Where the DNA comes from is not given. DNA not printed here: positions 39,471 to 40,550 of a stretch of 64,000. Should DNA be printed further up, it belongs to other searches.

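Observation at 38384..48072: Intact ten-gene CoA-dependent operon resembling alicyclic-acid ring cleavage but with non-canonical parts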

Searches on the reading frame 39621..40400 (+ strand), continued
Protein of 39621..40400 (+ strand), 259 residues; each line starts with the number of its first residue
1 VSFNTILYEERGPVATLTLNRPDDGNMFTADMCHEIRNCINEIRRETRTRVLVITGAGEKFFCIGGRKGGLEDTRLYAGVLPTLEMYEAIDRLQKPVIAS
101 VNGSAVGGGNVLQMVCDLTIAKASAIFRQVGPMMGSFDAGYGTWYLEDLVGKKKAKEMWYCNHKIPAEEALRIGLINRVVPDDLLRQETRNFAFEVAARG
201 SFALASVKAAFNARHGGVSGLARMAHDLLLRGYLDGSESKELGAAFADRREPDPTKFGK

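Call 27: search_solved_structures(query=window:39621-40400:+, max_evalue=1e-45, show_alignments=4)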
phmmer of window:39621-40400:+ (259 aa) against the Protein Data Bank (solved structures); distinct sequences matched with E-value up to 1e-45: 6.
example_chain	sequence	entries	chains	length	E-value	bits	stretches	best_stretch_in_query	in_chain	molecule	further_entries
2iex_A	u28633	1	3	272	3.7e-56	193.9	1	3-257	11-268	Dihydroxynapthoic acid synthetase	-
2uzf_A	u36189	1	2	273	2.4e-54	187.9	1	3-258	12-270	NAPHTHOATE SYNTHASE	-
4eml_A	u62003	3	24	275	2.7e-49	171.4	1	3-256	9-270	Naphthoate synthase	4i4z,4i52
4els_A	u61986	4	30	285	1.9e-47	165.4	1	3-258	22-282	1,4-Dihydroxy-2-naphthoyl-CoA synthase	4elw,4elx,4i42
3t88_A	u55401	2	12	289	2e-47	165.3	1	3-258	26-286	1,4-Dihydroxy-2-naphthoyl-CoA synthase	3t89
3h02_A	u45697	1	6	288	4.1e-47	164.3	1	5-258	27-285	Naphthoate synthase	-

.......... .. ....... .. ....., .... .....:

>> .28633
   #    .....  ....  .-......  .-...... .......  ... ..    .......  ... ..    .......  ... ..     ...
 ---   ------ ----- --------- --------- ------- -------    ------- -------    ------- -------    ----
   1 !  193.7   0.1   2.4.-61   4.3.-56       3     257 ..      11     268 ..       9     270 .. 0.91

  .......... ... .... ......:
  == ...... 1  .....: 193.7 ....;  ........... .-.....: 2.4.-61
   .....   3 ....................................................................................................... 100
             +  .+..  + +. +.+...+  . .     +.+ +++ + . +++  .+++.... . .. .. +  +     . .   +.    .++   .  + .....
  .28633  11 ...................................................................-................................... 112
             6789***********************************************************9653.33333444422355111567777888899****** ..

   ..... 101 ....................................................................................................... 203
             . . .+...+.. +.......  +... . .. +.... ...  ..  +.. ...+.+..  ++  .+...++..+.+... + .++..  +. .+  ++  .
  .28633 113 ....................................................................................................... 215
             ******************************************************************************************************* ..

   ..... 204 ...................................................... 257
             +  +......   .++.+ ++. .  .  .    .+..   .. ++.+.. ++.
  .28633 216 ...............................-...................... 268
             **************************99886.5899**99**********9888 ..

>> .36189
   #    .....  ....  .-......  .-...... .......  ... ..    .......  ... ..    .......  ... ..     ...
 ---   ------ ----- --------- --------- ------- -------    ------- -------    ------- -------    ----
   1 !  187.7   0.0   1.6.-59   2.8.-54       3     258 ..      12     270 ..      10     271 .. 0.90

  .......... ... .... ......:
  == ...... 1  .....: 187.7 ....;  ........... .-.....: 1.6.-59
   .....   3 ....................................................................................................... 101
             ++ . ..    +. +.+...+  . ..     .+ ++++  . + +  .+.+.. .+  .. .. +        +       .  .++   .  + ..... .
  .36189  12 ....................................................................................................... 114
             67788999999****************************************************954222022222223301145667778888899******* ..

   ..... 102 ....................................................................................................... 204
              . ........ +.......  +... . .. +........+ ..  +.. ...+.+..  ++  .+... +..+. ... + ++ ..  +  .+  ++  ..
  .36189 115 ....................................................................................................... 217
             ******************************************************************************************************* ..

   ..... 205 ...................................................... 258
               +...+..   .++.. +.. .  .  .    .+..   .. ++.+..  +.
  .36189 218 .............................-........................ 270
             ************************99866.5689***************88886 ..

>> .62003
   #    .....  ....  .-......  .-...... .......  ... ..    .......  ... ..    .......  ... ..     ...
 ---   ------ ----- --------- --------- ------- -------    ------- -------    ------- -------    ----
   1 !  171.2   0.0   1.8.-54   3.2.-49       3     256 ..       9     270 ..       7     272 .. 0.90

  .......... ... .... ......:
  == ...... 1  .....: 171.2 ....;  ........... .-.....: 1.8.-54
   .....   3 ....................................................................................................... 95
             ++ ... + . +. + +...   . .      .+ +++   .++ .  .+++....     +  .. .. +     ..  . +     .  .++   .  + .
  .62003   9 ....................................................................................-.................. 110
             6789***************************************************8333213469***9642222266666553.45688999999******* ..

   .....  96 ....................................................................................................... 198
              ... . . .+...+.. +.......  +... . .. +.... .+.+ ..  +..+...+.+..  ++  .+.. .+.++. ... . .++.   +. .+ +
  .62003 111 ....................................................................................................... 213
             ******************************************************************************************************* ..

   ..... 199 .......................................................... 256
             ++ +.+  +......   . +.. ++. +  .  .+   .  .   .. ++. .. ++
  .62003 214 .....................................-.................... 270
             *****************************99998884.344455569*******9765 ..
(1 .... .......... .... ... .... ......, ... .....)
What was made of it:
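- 39621..40400 (+): g2, a MenB/BadI-type crotonase. Inferred role: retro-Claisen hydrolase that opens a 2-oxocycloalkane-carboxyl-CoA. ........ motif and C-terminal Tyr conserved against MenB structures (call 27).
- On MenB/BadI branch of the crotonase superfamily: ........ and LRGY align with the MenB structures 2iex, 2uzf, 4eml and 4els (call 27).
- g2 keeps the MenB/BadI Ser-Asp-Tyr set (call 27).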

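Call 29: search_dna_similar(query=window:39621-40400:+, collection=plasmids, mode=protein, max_evalue=1e-80, max_rows=40)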
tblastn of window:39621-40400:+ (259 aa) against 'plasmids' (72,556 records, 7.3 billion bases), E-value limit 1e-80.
Records with a match: 12; places in all: 13; records where one place covers at least 80% of the query: 12.
Best place of each record, by identity: 60-80% 12.
By first word of the organism name: Paraburkholderia 2; Cupriavidus 2; Aminobacter 2; Achromobacter 2; Burkholderia 1; Celeribacter 1; Salipiger 1; Ancylobacter 1.
By predicted mobility (MOB-suite, as given by PLSDB): non-mobilizable 8; conjugative 4.
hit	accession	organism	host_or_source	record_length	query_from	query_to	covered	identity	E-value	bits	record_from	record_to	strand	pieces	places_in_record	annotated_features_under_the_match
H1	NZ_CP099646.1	Paraburkholderia fungorum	Arabidopsis thaliana,pure culture,leaf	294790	1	258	100%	78.3%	5e-125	398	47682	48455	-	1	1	enoyl-CoA hydratase-related protein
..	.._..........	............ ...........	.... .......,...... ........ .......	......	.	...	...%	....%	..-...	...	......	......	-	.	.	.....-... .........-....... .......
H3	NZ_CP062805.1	Cupriavidus basilensis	Cell culture,Sediment of a freshwater ...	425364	1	258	100%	78.3%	3e-124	395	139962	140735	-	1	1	enoyl-CoA hydratase-related protein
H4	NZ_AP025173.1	Cupriavidus sp. P-10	-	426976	1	258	100%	78.3%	3e-124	395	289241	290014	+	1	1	enoyl-CoA hydratase-related protein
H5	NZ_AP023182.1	Paraburkholderia sp. PGU19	Physopelta gutta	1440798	1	258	100%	77.5%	3e-123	392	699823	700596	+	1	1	record has no annotation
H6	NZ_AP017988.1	Aminobacter sp. SS-2016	Lotus japoicus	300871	1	258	100%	77.1%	3e-124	395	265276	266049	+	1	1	enoyl-CoA hydratase-related protein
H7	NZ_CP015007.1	Aminobacter aminovorans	cell culture,soil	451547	1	258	100%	77.1%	3e-124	395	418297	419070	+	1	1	enoyl-CoA hydratase-related protein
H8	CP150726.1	Achromobacter denitrificans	Homo sapiens,culture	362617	1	258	100%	74.4%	9e-119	380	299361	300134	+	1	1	enoyl-CoA hydratase-related protein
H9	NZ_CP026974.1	Achromobacter insolitus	Homo sapiens,endotracheal aspirate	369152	1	258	100%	74.4%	9e-119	380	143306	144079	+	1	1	enoyl-CoA hydratase-related protein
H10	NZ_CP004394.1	Celeribacter indicus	-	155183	1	259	100%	73.7%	3e-117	375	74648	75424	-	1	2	enoyl-CoA hydratase-related protein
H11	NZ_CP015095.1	Salipiger abyssi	single cell,marine seawater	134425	1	258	100%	72.9%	2e-118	379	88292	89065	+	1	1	enoyl-CoA hydratase-related protein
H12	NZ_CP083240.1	Ancylobacter polymorphus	activated sludge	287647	3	259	99%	66.1%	5e-104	338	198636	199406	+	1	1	enoyl-CoA hydratase-related protein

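Call 30: get_annotated_region(hit=H3, flank=12000)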
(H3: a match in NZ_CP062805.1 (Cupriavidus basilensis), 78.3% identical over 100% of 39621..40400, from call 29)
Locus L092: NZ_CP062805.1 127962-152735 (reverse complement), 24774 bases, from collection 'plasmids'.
description: Cupriavidus basilensis strain DSM 11853 plasmid pRK1-1, complete sequence
organism: Cupriavidus basilensis (NCBI taxid 68895)
taxonomy: Bacteria; Pseudomonadota; Betaproteobacteria; Burkholderiales; Burkholderiaceae; Cupriavidus; Cupriavidus basilensis
host: -; source: Cell culture,Sediment of a freshwater pond enriched in a fixed-bed reactor with 2,6-dichlorophenol as sole ...; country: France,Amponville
typing (MOB-suite, as given by PLSDB): conjugative; relaxase MOBP; mating-pair formation MPF_F
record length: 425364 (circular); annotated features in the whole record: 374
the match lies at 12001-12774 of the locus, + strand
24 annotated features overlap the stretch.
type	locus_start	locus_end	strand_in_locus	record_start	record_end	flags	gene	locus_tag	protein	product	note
CDS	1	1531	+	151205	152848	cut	-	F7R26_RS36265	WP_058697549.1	cation acetate symporter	GO:0006847 - plasma membrane acetate transport [Evidence IEA]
CDS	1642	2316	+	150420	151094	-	-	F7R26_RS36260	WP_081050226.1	TetR/AcrR family transcriptional regulator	GO:0006355 - regulation of DNA-templated transcription [Evidence IEA]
CDS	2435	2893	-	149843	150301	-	-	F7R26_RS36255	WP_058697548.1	Lrp/AsnC family transcriptional regulator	-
CDS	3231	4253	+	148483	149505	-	-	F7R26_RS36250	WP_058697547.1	aldo/keto reductase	-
CDS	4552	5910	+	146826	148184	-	-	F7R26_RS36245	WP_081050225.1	MFS transporter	GO:0055085 - transmembrane transport [Evidence IEA]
CDS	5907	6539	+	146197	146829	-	-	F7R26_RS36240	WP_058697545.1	DUF4286 family protein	-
CDS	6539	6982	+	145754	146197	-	-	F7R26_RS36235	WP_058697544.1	type II 3-dehydroquinate dehydratase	-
CDS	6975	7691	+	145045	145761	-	-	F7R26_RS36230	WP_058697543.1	SDR family oxidoreductase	-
CDS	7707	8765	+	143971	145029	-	-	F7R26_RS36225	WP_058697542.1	SDR family oxidoreductase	-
CDS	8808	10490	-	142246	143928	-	-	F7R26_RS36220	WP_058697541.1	sigma 54-interacting transcriptional regulator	GO:0006355 - regulation of DNA-templated transcription [Evidence IEA]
CDS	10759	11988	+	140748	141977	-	-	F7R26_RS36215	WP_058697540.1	CoA transferase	-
CDS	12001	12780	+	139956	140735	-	-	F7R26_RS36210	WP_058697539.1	enoyl-CoA hydratase-related protein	-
CDS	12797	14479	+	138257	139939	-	-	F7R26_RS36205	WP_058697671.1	class I adenylate-forming enzyme family protein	-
CDS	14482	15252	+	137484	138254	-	-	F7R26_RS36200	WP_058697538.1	enoyl-CoA hydratase-related protein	-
CDS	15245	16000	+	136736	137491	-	-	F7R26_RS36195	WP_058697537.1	SDR family oxidoreductase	-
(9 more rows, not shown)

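Call 33: get_annotated_region(hit=H7, flank=13000)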
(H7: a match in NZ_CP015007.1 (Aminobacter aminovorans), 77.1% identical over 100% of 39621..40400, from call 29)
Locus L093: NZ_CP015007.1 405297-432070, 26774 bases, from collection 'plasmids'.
description: Aminobacter aminovorans strain KCTC 2477 plasmid pAA02, complete sequence
organism: Aminobacter aminovorans (NCBI taxid 83263)
taxonomy: Bacteria; Pseudomonadota; Alphaproteobacteria; Hyphomicrobiales; Phyllobacteriaceae; Aminobacter; Aminobacter aminovorans
host: -; source: cell culture,soil; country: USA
typing (MOB-suite, as given by PLSDB): non-mobilizable; mating-pair formation MPF_T
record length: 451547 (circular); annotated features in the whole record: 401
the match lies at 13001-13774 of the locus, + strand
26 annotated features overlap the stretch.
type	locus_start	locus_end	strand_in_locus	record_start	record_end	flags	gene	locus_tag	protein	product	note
CDS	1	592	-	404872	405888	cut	-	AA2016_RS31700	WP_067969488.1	YihY/virulence factor BrkB family protein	-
CDS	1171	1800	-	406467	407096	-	-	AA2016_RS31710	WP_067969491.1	hypothetical protein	-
CDS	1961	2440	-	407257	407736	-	-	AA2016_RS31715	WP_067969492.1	transposase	GO:0006313 - DNA transposition [Evidence IEA]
CDS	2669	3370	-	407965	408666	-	-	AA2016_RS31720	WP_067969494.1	autoinducer binding domain-containing protein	-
CDS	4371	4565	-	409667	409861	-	-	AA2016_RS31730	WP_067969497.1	hypothetical protein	-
CDS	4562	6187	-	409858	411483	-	-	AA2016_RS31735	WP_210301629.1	amidase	-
CDS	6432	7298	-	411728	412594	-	-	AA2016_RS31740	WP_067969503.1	polysaccharide deacetylase family protein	-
CDS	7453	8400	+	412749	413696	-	-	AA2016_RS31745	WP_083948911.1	LysR family transcriptional regulator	-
CDS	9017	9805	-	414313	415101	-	-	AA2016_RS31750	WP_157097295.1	SDR family oxidoreductase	-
CDS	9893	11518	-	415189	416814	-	-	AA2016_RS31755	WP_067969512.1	sigma 54-interacting transcriptional regulator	GO:0006355 - regulation of DNA-templated transcription [Evidence IEA]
CDS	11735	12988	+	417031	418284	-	-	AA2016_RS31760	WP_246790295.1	CoA transferase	-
CDS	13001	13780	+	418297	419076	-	-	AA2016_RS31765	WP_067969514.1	enoyl-CoA hydratase-related protein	-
CDS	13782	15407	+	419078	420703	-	-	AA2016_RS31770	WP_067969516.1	class I adenylate-forming enzyme family protein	-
CDS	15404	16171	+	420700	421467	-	-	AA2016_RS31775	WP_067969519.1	enoyl-CoA hydratase-related protein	-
CDS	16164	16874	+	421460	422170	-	-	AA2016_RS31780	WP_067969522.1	SDR family oxidoreductase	-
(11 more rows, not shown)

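Call 34: get_annotated_region(hit=H10, flank=13000)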
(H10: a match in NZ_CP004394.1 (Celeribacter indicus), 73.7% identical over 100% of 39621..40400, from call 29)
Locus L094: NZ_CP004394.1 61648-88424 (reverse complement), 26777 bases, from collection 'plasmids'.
description: Celeribacter indicus strain P73 plasmid pP73A, complete sequence
organism: Celeribacter indicus (NCBI taxid 1208324)
taxonomy: Bacteria; Pseudomonadota; Alphaproteobacteria; Rhodobacterales; Roseobacteraceae; Celeribacter; Celeribacter indicus
host: -; source: -; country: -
typing (MOB-suite, as given by PLSDB): non-mobilizable; replicon rep_cluster_634
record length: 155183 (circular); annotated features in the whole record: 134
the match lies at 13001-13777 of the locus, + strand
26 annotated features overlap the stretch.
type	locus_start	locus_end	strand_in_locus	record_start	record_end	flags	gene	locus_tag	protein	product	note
CDS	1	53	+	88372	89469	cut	-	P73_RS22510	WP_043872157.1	zinc-binding dehydrogenase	-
CDS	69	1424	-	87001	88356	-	-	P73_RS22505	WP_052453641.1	MmgE/PrpD family protein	-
CDS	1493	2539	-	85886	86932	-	-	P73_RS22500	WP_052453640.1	AbrB family transcriptional regulator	-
CDS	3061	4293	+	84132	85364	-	-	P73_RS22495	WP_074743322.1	acyl-CoA dehydrogenase family protein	-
CDS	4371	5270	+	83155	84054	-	-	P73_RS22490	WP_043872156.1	NAD(P)-dependent oxidoreductase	-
CDS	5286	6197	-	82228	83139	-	-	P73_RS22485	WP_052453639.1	DMT family transporter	GO:0055085 - transmembrane transport [Evidence IEA]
CDS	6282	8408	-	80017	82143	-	-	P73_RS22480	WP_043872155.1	acetate--CoA ligase family protein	-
CDS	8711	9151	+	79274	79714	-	-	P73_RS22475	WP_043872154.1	carbon monoxide dehydrogenase subunit G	-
CDS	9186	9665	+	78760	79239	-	-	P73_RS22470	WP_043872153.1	(2Fe-2S)-binding protein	-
CDS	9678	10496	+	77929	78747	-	-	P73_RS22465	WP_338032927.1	xanthine dehydrogenase family protein subunit M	-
CDS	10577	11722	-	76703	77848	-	-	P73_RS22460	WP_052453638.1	C4-dicarboxylate TRAP transporter substrate-binding protein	-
CDS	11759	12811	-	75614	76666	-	-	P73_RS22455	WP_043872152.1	alcohol dehydrogenase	-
CDS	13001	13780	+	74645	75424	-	-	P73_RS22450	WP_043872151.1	enoyl-CoA hydratase-related protein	-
CDS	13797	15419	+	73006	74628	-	-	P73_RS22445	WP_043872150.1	class I adenylate-forming enzyme family protein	-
CDS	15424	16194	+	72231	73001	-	-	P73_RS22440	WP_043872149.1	enoyl-CoA hydratase-related protein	-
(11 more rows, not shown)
